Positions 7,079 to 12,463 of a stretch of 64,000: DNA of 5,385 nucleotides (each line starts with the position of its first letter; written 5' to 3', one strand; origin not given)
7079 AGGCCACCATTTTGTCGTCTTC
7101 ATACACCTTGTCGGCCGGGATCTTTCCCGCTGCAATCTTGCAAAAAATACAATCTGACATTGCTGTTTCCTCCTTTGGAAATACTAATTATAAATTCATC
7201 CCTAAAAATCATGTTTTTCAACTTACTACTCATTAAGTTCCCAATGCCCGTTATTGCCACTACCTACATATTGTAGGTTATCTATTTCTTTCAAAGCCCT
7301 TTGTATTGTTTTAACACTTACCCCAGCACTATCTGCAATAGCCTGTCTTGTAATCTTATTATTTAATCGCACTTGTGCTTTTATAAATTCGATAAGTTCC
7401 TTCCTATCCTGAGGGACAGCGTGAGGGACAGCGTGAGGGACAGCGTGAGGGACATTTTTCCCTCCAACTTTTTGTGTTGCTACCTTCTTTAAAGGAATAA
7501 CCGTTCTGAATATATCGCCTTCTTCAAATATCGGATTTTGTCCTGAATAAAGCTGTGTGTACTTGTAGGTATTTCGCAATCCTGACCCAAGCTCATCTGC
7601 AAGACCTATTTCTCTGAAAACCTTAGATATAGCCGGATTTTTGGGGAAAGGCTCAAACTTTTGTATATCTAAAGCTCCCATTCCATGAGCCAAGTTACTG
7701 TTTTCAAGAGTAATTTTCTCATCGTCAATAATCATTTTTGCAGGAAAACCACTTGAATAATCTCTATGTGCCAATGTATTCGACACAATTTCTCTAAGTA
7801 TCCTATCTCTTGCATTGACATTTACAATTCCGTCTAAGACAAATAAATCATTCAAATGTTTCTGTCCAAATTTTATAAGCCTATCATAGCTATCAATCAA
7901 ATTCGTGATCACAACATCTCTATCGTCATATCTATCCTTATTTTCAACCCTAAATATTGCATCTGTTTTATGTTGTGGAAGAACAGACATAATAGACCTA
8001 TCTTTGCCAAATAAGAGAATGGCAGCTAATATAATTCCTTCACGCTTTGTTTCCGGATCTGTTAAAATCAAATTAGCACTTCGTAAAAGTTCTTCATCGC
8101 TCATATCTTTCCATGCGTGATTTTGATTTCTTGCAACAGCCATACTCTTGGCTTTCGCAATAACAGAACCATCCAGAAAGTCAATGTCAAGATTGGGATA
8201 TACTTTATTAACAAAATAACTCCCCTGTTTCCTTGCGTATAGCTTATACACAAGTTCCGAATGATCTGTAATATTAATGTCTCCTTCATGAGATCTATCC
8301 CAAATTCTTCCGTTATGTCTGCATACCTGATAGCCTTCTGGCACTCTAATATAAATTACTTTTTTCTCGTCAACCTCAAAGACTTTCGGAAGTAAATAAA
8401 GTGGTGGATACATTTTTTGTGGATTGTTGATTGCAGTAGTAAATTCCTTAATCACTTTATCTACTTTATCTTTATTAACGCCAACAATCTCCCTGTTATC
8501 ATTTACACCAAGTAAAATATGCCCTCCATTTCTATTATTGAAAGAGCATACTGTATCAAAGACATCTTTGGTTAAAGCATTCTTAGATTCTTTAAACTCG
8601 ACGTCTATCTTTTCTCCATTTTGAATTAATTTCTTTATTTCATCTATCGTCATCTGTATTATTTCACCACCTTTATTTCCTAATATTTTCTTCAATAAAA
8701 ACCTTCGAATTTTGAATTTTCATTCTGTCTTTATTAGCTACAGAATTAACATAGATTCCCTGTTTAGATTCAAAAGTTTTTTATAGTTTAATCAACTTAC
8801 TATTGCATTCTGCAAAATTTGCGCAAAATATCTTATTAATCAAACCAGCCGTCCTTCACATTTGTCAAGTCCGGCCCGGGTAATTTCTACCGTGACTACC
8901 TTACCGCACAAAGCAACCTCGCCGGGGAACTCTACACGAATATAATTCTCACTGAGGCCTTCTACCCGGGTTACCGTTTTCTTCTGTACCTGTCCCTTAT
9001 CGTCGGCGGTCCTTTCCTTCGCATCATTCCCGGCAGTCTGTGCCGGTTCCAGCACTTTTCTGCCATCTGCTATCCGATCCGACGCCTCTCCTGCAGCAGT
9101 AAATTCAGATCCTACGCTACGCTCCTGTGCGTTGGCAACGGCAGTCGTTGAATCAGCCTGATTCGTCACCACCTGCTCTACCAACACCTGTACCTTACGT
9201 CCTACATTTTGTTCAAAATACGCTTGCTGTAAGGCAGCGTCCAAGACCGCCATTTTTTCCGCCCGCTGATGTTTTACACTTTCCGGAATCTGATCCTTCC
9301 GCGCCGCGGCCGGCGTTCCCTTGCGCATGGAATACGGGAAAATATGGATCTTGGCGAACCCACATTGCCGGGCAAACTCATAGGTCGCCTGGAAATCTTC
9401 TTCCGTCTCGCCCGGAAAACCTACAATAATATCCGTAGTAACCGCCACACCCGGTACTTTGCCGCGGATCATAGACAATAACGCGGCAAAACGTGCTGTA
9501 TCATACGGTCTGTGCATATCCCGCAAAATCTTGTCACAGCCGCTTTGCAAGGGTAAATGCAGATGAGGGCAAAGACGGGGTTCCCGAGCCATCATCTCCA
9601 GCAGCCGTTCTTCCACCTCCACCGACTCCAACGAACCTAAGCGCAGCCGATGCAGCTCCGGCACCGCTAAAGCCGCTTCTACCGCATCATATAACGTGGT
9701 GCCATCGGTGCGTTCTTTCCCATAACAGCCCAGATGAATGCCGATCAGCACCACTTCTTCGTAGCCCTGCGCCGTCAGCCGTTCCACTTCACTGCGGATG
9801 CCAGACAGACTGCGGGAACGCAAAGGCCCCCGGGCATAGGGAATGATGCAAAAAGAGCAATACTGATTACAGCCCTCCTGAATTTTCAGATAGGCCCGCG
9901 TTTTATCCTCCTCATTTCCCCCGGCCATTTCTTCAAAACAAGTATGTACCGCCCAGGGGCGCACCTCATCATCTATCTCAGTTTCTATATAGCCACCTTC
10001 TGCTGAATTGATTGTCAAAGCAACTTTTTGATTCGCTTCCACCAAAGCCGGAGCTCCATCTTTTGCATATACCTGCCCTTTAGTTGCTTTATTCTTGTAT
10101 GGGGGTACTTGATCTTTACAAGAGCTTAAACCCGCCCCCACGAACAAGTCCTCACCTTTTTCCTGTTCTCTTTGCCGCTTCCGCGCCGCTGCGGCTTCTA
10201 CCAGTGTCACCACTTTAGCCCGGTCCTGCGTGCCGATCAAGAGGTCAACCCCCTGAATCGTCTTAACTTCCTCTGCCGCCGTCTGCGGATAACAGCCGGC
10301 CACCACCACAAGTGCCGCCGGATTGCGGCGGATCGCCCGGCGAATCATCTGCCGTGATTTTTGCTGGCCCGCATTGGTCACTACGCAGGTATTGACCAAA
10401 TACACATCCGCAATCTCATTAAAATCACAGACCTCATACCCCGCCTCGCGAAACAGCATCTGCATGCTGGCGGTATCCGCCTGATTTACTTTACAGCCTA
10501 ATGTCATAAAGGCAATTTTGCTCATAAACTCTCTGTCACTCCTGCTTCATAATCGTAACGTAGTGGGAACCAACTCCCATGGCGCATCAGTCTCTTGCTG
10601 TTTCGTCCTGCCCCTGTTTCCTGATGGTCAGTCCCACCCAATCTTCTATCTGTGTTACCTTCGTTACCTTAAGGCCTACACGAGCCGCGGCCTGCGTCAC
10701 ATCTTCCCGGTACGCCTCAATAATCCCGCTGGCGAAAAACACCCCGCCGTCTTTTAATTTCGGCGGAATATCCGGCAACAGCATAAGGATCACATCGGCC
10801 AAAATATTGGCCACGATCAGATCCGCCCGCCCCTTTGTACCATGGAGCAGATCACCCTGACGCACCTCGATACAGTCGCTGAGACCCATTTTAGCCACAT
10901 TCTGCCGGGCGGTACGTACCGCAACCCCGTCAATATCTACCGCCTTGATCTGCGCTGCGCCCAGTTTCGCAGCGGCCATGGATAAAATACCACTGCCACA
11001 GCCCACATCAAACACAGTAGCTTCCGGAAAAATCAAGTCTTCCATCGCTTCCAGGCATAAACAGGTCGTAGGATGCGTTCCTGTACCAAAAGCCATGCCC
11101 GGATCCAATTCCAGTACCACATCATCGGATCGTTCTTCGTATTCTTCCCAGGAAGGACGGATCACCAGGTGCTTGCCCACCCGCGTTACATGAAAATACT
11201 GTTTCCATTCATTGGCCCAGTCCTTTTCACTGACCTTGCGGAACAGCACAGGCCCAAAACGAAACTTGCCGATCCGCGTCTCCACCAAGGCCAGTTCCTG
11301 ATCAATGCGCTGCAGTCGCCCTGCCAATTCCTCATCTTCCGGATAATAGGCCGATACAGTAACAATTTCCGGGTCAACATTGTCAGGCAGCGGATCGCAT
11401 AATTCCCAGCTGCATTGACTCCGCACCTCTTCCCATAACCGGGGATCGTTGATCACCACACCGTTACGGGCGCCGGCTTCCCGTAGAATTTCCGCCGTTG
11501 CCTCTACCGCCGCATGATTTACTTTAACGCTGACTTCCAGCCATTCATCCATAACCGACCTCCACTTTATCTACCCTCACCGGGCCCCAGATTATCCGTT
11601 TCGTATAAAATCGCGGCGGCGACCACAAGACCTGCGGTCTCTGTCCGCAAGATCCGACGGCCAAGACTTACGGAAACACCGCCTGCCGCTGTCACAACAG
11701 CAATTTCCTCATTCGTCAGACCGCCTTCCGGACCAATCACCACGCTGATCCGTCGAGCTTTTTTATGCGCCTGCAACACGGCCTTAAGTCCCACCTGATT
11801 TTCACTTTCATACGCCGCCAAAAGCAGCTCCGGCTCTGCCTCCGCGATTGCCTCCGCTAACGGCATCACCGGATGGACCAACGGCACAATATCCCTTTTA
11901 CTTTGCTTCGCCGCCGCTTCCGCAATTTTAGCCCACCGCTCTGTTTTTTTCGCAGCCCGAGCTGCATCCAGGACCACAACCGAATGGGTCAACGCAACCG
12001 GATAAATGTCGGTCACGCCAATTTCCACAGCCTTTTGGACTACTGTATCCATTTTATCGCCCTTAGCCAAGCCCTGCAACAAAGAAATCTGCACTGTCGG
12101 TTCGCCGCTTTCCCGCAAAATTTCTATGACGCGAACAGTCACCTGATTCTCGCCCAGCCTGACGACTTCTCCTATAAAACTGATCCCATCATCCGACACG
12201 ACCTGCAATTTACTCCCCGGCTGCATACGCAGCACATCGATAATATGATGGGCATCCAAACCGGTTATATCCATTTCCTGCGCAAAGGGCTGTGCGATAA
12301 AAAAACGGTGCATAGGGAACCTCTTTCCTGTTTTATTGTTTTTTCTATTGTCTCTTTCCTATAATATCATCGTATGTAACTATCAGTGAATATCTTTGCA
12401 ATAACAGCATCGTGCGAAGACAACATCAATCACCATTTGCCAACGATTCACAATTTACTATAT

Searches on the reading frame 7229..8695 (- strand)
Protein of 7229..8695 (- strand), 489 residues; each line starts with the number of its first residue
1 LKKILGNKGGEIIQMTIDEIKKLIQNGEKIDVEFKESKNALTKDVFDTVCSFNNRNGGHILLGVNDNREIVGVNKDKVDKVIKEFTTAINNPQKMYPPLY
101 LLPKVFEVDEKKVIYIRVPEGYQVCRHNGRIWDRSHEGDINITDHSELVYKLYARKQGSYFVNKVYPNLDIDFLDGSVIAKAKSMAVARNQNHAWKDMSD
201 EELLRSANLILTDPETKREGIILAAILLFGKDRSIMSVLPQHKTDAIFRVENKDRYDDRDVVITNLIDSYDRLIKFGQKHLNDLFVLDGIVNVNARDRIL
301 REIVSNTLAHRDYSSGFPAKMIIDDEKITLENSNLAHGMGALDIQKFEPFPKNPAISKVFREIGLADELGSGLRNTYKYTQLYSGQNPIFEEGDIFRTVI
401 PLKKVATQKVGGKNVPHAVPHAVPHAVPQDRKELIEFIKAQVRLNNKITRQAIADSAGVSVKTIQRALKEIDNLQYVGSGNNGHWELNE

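Call 14: search_protein_families(library=pfam, proteins=[window:7229-8695:-], max_evalue=0.001)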
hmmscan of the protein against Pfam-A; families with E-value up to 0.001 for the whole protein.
window:7229-8695:- (489 aa): 2 families
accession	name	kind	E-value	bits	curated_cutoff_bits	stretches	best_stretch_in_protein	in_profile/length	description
PF04326.19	SLFN_AlbA_2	-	3.1e-16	60.4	25.3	1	28-139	1-114/118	Schlafen, AlbA_2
PF13749.12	HATPase_c_4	-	8.2e-05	23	26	1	341-397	27-85/89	Putative ATP-dependent DNA helicase recG C-terminal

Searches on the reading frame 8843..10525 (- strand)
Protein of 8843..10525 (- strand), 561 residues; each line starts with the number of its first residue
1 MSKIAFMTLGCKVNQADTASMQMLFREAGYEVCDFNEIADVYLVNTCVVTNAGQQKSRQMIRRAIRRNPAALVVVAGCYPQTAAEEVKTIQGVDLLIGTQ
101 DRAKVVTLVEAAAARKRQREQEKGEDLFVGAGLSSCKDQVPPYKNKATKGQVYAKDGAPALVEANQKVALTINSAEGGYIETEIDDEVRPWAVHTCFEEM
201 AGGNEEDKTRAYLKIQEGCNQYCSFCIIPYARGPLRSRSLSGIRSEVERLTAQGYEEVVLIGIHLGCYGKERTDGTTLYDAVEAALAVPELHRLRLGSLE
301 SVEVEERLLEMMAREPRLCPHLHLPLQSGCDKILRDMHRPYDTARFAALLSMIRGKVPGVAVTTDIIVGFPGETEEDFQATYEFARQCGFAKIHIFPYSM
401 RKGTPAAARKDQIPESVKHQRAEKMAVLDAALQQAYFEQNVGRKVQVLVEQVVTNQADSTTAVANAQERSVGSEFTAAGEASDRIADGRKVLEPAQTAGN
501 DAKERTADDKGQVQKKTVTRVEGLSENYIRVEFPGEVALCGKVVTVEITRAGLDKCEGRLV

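Call 14: search_protein_families(library=pfam, proteins=[window:8843-10525:-], max_evalue=0.001)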
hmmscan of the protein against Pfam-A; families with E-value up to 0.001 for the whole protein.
window:8843-10525:- (561 aa): 2 families
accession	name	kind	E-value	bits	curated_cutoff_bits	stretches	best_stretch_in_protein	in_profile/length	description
PF00919.26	UPF0004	-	1.4e-26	92.8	27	1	3-98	1-98/98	Uncharacterized protein family UPF0004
PF04055.27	Radical_SAM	-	9.7e-22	78.3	29.5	1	214-385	2-166/166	Radical SAM superfamily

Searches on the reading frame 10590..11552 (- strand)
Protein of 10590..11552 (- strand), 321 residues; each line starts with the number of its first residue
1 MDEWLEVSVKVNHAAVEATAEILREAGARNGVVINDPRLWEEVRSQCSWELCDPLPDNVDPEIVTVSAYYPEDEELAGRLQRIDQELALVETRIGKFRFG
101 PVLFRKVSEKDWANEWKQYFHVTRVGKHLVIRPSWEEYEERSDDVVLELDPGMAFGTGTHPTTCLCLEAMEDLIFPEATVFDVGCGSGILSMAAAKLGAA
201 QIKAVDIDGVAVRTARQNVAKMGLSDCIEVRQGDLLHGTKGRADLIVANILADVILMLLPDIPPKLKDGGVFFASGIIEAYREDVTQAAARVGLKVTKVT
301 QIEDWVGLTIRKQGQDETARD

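Call 14: search_protein_families(library=pfam, proteins=[window:10590-11552:-], max_evalue=0.001)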
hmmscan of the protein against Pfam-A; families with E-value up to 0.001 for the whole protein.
window:10590-11552:- (321 aa): 12 families
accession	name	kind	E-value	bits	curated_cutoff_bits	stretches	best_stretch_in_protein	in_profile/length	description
PF06325.19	PrmA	-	2.3e-88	296.9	22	1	3-312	1-295/296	Ribosomal protein L11 methyltransferase (PrmA)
PF05175.20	MTS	-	3.4e-13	50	23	1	163-249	20-105/170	Methyltransferase small domain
PF13847.12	Methyltransf_31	-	9.5e-10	38.8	27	1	177-261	4-89/145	Methyltransferase domain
PF13649.12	Methyltransf_25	-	1.9e-09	38.5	27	1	180-249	1-71/97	Methyltransferase domain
PF12847.13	Methyltransf_18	-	7.4e-08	33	27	1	167-247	5-87/151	Methyltransferase domain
PF08241.18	Methyltransf_11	-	2.9e-07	31.5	21.2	1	182-249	2-67/95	Methyltransferase domain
PF08242.18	Methyltransf_12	-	1.3e-05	26.3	30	1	182-250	2-73/98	Methyltransferase domain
PF03602.21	Cons_hypoth95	-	5.4e-05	23.4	24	1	175-235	40-101/182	Conserved hypothetical protein 95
PF01135.25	PCMT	-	9.2e-05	22.7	20.3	1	164-243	63-141/210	Protein-L-isoaspartate(D-aspartate) O-methyltransferase (PCMT)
PF01170.24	UPF0020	-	0.00032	20.9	22.3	1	199-249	76-128/197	RMKL-like, methyltransferase domain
PF02475.24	TRM5-TYW2_MTfase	-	0.00035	21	28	1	176-272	36-133/164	TRM5/TYW2 methyltransferase domain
PF13489.12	Methyltransf_23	-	0.00089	19.5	27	0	174-249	20-88/164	Methyltransferase domain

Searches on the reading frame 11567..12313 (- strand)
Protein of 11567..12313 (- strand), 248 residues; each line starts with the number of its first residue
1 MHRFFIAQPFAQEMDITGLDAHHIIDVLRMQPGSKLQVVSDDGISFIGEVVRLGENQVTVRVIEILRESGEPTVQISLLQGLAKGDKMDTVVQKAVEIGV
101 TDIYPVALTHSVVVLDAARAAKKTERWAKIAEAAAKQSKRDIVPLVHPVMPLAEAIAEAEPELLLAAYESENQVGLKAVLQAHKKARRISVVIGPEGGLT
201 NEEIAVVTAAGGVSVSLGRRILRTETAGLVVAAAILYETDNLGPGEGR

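Call 14: search_protein_families(library=pfam, proteins=[window:11570-12313:-], max_evalue=0.001)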
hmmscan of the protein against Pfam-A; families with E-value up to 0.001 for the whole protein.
window:11570-12313:- (248 aa): 2 families
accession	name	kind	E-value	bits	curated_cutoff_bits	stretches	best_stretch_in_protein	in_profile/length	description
PF04452.19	Methyltrans_RNA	-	5.8e-48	163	23.9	1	73-235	4-164/165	RNA methyltransferase domain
PF20260.4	PUA_4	-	4e-10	40.1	23.9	1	17-63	2-48/48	RNA methyltransferase PUA domain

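Call 16: find_encoding_contigs(protein=window:11567-12313:-, flank=10000, max_places=10)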
Protein window:11567-12313:- (248 aa): 23 contigs read that carry it; 10 places shown.
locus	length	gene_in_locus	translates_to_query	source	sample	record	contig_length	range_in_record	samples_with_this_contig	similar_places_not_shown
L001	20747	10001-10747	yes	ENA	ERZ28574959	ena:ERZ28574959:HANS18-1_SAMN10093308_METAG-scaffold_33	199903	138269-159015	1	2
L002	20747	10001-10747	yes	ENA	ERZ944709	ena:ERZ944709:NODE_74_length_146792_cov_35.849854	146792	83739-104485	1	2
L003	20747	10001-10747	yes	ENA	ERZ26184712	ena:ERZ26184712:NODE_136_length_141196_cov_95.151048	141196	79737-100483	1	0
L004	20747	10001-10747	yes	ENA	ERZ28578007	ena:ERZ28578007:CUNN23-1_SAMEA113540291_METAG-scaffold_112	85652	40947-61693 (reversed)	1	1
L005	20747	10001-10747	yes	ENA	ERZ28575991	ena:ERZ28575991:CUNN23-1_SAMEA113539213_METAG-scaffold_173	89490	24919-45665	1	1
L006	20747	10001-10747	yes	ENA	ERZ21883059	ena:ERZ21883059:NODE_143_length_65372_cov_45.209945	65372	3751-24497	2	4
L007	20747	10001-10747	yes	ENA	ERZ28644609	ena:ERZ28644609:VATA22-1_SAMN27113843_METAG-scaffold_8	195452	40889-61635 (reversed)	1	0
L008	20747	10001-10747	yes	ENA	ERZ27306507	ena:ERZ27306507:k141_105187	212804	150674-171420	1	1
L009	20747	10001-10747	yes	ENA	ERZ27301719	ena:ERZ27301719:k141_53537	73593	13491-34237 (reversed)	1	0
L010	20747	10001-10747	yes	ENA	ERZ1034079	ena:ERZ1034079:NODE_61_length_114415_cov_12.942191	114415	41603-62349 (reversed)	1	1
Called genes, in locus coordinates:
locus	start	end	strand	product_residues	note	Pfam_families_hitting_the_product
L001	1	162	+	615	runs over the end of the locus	PF00012:HSP70, PF06723:MreB_Mbl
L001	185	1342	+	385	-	PF00226:DnaJ, PF01556:DnaJ_C, PF00684:DnaJ_CXXCXGXG, PF17302:DUF5351 (faint), PF20833:RNase_E_G_Thio (faint), PF27659:CHP02642 (faint), PF27439:DnaJ_C_2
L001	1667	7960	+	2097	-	PF13018:ESPR, PF05658:YadA_head (weak), PF05662:YadA_stalk, PF03895:YadA_anchor, PF00395:SLH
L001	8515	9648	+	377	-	PF03977:OAD_beta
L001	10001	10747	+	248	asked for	PF20260:PUA_4, PF04452:Methyltrans_RNA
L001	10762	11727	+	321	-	PF06325:PrmA, PF05175:MTS, PF12847:Methyltransf_18 (weak), PF08241:Methyltransf_11 (weak), PF13649:Methyltransf_25, PF13847:Methyltransf_31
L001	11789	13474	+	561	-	PF00919:UPF0004, PF04055:Radical_SAM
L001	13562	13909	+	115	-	PF11969:DcpS_C, PF01230:HIT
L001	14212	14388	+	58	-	PF01165:Ribosomal_S21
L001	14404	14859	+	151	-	PF09424:YqeY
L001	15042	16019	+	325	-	PF12127:FloA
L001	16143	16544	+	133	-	-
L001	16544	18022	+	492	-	PF03976:PPK2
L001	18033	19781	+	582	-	PF02310:B12-binding (faint), PF19864:Radical_SAM_N2, PF04055:Radical_SAM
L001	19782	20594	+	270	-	PF02578:Cu-oxidase_4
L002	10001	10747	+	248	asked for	PF20260:PUA_4, PF04452:Methyltrans_RNA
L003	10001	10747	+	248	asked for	PF20260:PUA_4, PF04452:Methyltrans_RNA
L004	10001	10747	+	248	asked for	PF20260:PUA_4, PF04452:Methyltrans_RNA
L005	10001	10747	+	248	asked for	PF20260:PUA_4, PF04452:Methyltrans_RNA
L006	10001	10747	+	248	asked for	PF20260:PUA_4, PF04452:Methyltrans_RNA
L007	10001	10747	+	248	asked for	PF20260:PUA_4, PF04452:Methyltrans_RNA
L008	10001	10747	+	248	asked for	PF20260:PUA_4, PF04452:Methyltrans_RNA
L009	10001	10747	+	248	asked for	PF20260:PUA_4, PF04452:Methyltrans_RNA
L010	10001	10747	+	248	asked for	PF20260:PUA_4, PF04452:Methyltrans_RNA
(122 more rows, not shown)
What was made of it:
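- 9 of the 10 places shown that carry this RsmE have a single adhesin gene (call 16).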

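Call 64: find_homologous_proteins(query=window:11567-12313:-, max_evalue=1e-30)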
Query window:11567-12313:- (248 aa): 4100 proteins with E <= 1e-30 among 8000 candidates; the best 120 are listed.
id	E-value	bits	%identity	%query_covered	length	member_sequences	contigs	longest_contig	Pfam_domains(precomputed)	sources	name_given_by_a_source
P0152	3.0e-144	497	96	100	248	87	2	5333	PF04452.20,PF20260.5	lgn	-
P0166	2.8e-136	470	90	100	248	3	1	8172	PF04452.20,PF20260.5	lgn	-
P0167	9.9e-116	403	77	98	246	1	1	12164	PF04452.20,PF20260.5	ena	-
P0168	1.8e-106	373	74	98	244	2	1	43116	PF04452.20,PF20260.5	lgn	-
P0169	1.0e-104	367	71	98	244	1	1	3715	PF04452.20,PF20260.5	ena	-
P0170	1.7e-104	367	72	98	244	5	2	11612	PF04452.20,PF20260.5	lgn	-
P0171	3.6e-104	365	72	98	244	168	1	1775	PF04452.20,PF20260.5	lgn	-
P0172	4.1e-104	365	72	98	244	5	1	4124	PF04452.20,PF20260.5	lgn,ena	-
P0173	1.2e-103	364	69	98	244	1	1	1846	PF04452.20,PF20260.5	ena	-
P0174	3.7e-103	362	71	98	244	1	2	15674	PF04452.20,PF20260.5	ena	-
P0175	5.2e-103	362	70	98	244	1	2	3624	PF04452.20,PF20260.5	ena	-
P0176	8.3e-103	361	70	98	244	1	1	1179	PF04452.20,PF20260.5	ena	-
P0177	9.0e-103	361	71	98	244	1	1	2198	PF04452.20,PF20260.5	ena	-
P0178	1.0e-102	361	69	98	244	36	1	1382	PF04452.20,PF20260.5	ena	-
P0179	1.3e-102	360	69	98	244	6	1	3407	PF04452.20,PF20260.5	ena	-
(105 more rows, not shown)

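Call 65: find_encoding_contigs(protein=P0166, flank=10000, max_places=2)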
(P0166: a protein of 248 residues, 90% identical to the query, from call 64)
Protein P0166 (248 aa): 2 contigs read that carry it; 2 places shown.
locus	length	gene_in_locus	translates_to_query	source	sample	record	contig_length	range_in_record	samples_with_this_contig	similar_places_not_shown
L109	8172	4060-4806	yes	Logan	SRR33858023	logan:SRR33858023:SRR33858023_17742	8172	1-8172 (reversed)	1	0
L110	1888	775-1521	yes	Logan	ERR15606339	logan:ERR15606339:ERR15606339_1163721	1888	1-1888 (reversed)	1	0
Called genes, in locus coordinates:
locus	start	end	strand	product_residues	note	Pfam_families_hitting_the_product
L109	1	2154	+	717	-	?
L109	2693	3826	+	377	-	PF03977:OAD_beta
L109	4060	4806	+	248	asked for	PF20260:PUA_4, PF04452:Methyltrans_RNA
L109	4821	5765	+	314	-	PF06325:PrmA, PF05175:MTS, PF12847:Methyltransf_18 (weak), PF13847:Methyltransf_31, PF08241:Methyltransf_11 (weak), PF08242:Methyltransf_12 (weak), PF13649:Methyltransf_25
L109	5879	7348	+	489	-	PF00919:UPF0004, PF04055:Radical_SAM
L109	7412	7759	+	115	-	PF11969:DcpS_C, PF01230:HIT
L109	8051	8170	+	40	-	?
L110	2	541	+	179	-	?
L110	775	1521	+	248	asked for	PF20260:PUA_4, PF04452:Methyltrans_RNA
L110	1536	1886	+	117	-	?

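Call 66: find_encoding_contigs(protein=P0167, flank=10000, max_places=2)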
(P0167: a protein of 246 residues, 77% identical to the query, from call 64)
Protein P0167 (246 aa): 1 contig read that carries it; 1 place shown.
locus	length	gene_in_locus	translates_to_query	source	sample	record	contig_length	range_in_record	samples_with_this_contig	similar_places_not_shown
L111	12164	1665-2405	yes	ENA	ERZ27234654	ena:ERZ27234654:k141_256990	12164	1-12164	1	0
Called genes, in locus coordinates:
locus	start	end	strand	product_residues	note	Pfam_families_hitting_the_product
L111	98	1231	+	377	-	PF03977:OAD_beta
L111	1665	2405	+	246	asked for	PF20260:PUA_4, PF04452:Methyltrans_RNA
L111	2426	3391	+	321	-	PF06325:PrmA, PF01135:PCMT (weak), PF05175:MTS, PF13489:Methyltransf_23 (weak), PF02475:TRM5-TYW2_MTfase (weak), PF08241:Methyltransf_11, PF13649:Methyltransf_25, PF13847:Methyltransf_31, +4 more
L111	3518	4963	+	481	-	PF00919:UPF0004, PF04055:Radical_SAM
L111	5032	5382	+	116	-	PF11969:DcpS_C, PF01230:HIT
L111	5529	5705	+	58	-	PF01165:Ribosomal_S21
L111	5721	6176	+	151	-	PF09424:YqeY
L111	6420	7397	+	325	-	PF12127:FloA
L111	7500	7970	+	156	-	-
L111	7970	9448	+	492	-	PF03976:PPK2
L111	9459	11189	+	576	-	PF02310:B12-binding (faint), PF19864:Radical_SAM_N2, PF04055:Radical_SAM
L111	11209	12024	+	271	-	PF02578:Cu-oxidase_4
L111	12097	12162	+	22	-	?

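Call 67: find_encoding_contigs(protein=P0168, flank=10000, max_places=2)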
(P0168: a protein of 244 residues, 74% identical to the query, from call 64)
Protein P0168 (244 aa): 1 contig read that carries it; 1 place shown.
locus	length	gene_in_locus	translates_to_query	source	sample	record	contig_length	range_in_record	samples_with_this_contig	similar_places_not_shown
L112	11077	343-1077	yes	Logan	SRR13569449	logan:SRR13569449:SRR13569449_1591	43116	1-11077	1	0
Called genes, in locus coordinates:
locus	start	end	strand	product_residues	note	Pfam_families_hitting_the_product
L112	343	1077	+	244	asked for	PF20260:PUA_4 (weak), PF04452:Methyltrans_RNA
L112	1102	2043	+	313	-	PF06325:PrmA, PF01135:PCMT (weak), PF05175:MTS, PF12847:Methyltransf_18 (weak), PF01170:UPF0020 (weak), PF13847:Methyltransf_31, PF08241:Methyltransf_11, PF13649:Methyltransf_25, +1 more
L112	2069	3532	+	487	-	PF00919:UPF0004, PF04055:Radical_SAM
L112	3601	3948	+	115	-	PF11969:DcpS_C, PF01230:HIT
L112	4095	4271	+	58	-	PF01165:Ribosomal_S21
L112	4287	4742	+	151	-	PF09424:YqeY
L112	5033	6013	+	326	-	PF12127:FloA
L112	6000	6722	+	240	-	-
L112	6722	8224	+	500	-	PF03976:PPK2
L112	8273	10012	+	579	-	PF19864:Radical_SAM_N2, PF02310:B12-binding (weak), PF04055:Radical_SAM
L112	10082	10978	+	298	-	PF02578:Cu-oxidase_4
